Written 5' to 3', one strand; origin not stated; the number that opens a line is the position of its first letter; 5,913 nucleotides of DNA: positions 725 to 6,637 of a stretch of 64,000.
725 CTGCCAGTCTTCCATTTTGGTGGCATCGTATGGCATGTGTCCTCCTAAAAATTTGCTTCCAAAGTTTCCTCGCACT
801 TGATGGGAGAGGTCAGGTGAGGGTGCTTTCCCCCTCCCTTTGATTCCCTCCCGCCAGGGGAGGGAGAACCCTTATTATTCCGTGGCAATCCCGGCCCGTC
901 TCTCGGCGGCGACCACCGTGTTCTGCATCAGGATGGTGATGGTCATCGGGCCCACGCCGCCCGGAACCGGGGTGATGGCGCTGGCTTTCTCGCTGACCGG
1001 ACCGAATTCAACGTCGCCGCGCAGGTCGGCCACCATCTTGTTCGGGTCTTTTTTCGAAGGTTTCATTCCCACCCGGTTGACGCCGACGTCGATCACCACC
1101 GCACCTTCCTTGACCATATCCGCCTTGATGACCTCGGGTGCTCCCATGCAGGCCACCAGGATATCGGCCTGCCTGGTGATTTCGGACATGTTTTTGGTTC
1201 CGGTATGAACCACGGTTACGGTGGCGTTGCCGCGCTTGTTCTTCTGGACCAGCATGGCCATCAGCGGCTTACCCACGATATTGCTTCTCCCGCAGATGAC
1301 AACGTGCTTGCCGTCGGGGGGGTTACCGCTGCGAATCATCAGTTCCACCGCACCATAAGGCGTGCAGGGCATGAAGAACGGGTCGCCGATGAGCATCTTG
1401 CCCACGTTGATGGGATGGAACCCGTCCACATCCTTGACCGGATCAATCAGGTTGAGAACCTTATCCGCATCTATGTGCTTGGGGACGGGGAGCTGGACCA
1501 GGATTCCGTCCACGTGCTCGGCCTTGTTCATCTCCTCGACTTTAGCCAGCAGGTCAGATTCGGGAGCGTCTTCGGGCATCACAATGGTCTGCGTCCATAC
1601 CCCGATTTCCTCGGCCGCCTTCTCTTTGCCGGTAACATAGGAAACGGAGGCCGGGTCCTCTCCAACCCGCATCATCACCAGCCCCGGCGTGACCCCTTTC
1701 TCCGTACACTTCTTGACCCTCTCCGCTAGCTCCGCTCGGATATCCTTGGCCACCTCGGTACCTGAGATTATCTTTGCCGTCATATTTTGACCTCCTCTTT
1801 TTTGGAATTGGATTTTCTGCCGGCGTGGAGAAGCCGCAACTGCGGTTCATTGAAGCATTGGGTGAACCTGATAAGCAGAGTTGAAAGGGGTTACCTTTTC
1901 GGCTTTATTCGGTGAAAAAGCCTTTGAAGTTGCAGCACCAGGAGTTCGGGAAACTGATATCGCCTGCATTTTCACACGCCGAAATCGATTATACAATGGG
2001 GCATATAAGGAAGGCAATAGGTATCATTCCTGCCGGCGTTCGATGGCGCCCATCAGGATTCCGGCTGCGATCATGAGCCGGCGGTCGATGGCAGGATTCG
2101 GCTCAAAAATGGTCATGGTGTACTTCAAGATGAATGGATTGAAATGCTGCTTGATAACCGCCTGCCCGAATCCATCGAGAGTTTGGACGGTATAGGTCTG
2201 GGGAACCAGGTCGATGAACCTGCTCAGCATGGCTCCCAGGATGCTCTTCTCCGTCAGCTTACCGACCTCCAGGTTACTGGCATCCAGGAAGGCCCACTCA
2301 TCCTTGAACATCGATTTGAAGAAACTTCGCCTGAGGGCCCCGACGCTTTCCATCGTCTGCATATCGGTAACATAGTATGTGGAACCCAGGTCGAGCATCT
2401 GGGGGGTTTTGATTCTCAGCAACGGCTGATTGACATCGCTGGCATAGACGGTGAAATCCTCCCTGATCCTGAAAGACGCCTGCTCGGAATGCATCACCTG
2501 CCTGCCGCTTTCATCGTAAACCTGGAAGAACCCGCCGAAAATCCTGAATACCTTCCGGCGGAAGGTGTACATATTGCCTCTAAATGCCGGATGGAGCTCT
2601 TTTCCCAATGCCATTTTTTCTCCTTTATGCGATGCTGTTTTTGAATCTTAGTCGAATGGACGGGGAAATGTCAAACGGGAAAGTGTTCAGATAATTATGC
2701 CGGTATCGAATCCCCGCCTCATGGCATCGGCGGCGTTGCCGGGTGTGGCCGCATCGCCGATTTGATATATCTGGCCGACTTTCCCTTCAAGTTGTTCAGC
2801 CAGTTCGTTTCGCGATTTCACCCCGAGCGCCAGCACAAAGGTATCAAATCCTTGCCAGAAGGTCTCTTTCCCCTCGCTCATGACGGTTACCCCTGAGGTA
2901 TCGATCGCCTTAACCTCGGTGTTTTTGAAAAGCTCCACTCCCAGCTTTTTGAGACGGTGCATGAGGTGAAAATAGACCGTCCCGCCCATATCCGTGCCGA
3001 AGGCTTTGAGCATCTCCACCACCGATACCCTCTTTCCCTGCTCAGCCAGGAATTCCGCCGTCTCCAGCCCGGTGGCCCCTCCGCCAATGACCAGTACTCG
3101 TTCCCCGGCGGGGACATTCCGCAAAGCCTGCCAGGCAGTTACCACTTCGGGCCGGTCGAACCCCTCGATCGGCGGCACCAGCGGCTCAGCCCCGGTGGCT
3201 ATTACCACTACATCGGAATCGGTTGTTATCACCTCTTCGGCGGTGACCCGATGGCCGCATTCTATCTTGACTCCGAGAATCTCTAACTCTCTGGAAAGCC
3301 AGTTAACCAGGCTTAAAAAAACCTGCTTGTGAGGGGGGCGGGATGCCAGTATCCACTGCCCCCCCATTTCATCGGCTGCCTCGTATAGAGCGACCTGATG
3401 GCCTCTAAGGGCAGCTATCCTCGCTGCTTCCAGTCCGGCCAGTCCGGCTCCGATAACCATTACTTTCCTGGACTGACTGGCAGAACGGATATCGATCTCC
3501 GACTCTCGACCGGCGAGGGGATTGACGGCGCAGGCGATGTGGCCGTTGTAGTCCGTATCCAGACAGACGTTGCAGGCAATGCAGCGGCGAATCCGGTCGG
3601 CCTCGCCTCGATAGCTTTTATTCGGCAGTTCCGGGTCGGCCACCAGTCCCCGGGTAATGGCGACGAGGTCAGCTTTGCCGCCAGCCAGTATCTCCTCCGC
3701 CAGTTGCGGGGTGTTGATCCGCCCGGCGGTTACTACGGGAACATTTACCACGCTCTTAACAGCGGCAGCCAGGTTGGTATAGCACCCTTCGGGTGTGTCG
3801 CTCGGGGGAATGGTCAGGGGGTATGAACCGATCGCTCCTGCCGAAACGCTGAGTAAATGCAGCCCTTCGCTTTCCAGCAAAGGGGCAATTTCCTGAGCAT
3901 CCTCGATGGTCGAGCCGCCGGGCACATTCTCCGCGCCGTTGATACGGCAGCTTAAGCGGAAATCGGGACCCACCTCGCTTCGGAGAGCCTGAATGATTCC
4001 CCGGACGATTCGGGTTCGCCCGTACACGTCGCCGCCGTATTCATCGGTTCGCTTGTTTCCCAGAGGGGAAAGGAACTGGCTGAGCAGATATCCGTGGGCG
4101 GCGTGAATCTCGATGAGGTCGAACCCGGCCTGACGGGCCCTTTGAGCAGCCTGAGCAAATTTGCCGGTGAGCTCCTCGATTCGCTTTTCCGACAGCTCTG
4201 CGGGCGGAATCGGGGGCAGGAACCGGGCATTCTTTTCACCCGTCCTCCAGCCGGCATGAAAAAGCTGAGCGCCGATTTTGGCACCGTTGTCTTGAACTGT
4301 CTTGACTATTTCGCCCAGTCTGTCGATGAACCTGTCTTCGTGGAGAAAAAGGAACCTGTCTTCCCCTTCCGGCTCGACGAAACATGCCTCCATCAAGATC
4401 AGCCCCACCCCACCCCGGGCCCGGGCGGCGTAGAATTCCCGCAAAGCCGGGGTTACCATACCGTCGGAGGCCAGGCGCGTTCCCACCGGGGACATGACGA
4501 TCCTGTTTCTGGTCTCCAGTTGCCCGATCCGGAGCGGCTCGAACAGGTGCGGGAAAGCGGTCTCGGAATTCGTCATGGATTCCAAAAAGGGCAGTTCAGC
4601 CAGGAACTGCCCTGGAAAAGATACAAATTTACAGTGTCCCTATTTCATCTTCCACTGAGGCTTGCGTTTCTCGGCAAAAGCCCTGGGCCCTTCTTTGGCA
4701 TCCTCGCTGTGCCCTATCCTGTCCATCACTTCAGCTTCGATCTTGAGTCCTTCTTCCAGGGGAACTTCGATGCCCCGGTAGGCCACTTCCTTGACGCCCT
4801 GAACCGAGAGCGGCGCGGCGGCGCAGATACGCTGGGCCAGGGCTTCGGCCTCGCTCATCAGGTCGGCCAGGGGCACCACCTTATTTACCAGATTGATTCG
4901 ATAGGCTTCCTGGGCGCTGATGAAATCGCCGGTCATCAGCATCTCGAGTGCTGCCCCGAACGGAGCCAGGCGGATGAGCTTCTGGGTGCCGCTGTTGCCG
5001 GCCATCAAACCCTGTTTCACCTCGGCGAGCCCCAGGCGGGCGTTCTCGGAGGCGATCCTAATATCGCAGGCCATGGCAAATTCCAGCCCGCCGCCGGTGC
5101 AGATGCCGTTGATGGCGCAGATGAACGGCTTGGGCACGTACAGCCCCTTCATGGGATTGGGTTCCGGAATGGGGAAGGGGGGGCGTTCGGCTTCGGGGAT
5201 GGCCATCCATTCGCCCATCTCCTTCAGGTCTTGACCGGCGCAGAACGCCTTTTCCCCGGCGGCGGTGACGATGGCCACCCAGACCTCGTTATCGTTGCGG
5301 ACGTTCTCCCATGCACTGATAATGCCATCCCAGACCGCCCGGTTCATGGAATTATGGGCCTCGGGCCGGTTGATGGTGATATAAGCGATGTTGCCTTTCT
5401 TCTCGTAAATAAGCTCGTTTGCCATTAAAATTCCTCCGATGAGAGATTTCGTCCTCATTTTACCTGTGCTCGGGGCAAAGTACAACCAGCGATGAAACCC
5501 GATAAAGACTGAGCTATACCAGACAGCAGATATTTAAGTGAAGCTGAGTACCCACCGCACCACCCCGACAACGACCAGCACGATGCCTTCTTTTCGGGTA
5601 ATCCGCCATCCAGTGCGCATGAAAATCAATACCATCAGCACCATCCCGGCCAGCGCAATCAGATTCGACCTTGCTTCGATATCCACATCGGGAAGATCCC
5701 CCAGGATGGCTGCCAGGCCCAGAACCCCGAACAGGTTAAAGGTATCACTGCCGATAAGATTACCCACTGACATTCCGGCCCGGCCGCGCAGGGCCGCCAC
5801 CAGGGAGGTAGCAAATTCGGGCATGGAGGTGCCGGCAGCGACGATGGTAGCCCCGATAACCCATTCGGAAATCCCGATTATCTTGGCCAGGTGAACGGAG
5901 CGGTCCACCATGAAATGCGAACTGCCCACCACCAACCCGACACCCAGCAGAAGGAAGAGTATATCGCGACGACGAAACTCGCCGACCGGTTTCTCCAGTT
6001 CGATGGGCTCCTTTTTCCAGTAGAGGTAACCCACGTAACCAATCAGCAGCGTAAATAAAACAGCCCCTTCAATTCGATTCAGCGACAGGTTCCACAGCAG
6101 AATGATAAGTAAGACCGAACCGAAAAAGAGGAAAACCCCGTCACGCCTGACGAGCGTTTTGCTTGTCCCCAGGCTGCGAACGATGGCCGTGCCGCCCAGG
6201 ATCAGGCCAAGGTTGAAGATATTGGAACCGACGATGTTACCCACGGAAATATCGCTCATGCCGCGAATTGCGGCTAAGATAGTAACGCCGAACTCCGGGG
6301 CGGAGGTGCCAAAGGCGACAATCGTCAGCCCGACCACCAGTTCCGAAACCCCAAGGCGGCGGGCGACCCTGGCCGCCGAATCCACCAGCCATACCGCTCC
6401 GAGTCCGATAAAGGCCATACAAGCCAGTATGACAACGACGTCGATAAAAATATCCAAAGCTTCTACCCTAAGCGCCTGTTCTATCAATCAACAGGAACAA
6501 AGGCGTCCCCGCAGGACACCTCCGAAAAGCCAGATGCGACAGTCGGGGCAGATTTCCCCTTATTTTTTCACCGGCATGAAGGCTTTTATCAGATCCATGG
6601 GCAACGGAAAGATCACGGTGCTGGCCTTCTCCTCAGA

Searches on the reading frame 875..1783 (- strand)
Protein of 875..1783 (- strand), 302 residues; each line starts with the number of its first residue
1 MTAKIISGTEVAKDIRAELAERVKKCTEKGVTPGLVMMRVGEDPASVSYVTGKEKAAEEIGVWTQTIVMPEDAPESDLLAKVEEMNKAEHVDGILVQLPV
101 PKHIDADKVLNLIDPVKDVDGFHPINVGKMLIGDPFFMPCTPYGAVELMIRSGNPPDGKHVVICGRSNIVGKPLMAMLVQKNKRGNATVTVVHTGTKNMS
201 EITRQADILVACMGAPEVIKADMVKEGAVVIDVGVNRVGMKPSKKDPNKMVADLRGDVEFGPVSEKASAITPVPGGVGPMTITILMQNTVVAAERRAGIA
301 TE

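Call 66: search_protein_families(library=pfam, proteins=[window:875-1783:-], max_evalue=0.00001)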
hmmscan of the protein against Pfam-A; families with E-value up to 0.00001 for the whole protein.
window:875-1783:- (302 aa): 2 families
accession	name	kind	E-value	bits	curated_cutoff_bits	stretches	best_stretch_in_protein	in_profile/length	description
PF02882.25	THF_DHG_CYH_C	-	5.8e-62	208.2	27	1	123-296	1-159/160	Tetrahydrofolate dehydrogenase/cyclohydrolase, NAD(P)-binding domain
PF00763.28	THF_DHG_CYH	-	5.2e-39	133.5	32.8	1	6-120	1-115/115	Tetrahydrofolate dehydrogenase/cyclohydrolase, catalytic domain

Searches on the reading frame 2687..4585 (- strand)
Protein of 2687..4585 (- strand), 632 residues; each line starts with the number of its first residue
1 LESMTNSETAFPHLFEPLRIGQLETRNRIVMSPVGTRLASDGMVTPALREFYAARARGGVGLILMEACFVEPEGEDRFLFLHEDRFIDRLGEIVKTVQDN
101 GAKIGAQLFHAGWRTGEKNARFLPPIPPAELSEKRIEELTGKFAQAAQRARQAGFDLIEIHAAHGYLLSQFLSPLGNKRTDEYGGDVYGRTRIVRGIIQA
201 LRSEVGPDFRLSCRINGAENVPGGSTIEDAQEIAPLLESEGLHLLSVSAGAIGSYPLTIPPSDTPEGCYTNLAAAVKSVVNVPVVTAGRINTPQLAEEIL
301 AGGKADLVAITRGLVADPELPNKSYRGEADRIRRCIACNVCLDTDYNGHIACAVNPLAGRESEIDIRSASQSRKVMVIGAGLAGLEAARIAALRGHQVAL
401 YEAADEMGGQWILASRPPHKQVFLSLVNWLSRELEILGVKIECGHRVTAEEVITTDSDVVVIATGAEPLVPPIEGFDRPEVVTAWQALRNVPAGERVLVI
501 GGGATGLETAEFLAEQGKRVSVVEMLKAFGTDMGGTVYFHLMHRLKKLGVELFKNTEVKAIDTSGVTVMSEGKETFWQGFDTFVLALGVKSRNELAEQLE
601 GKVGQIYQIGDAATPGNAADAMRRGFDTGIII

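Call 66: search_protein_families(library=pfam, proteins=[window:2687-4585:-], max_evalue=0.00001)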
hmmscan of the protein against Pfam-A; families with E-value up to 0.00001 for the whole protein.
window:2687-4585:- (632 aa): 14 families
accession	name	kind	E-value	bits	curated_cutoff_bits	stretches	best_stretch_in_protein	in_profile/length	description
PF00724.26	Oxidored_FMN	-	3.8e-63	214.3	27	1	14-326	2-337/342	NADH:flavin oxidoreductase / NADH oxidase family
PF07992.20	Pyr_redox_2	-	1.4e-32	113.7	26.1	1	374-603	2-251/291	Pyridine nucleotide-disulphide oxidoreductase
PF01266.30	DAO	-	4.4e-20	73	27.9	0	374-409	1-37/353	FAD dependent oxidoreductase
PF00070.33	Pyr_redox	-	9.5e-18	64.9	22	1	496-567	1-72/82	Pyridine nucleotide-disulphide oxidoreductase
PF13450.12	NAD_binding_8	-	5e-14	52.8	21.9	1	377-411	1-35/68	NAD(P)-binding Rossmann-like domain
PF13738.12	Pyr_redox_3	-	1.7e-13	50.9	30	1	447-597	116-275/305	Pyridine nucleotide-disulphide oxidoreductase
PF03486.20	HI0933_like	-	7.6e-12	45.6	50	0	374-409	2-37/244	HI0933-like protein Rossmann domain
PF00890.30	FAD_binding_2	-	2.1e-09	37.5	20.4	0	375-413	2-40/414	FAD binding domain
PF12831.13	FAD_oxidored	-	4.5e-09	36.5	27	0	375-412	2-39/416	FAD dependent oxidoreductase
PF01494.25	FAD_binding_3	-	9.9e-08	32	22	0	497-528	4-35/349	FAD binding domain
PF01134.28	GIDA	-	1e-07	31.8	22.1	0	374-403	1-30/391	Glucose inhibited division protein A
PF01946.23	Thi4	-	3e-07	30.3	26.2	0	496-566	19-90/235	Thi4 family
PF01262.27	AlaDh_PNT_C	-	1.7e-06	28.1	23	0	373-404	29-60/214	Alanine dehydrogenase/PNT, C-terminal domain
PF13434.12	Lys_Orn_oxgnase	-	6.9e-06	25.9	21.3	0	448-523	139-217/339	L-lysine 6-monooxygenase/L-ornithine 5-monooxygenase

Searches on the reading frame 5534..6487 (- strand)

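Call 66: search_protein_families(library=pfam, proteins=[window:5534-6487:-], max_evalue=0.00001)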
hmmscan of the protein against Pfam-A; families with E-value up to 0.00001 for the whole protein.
window:5534-6487:- (317 aa): 1 family
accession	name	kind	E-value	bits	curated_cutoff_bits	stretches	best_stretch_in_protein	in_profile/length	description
PF01699.29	Na_Ca_ex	-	1.6e-56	190.9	24.9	2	17-157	3-151/151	Sodium/calcium exchanger protein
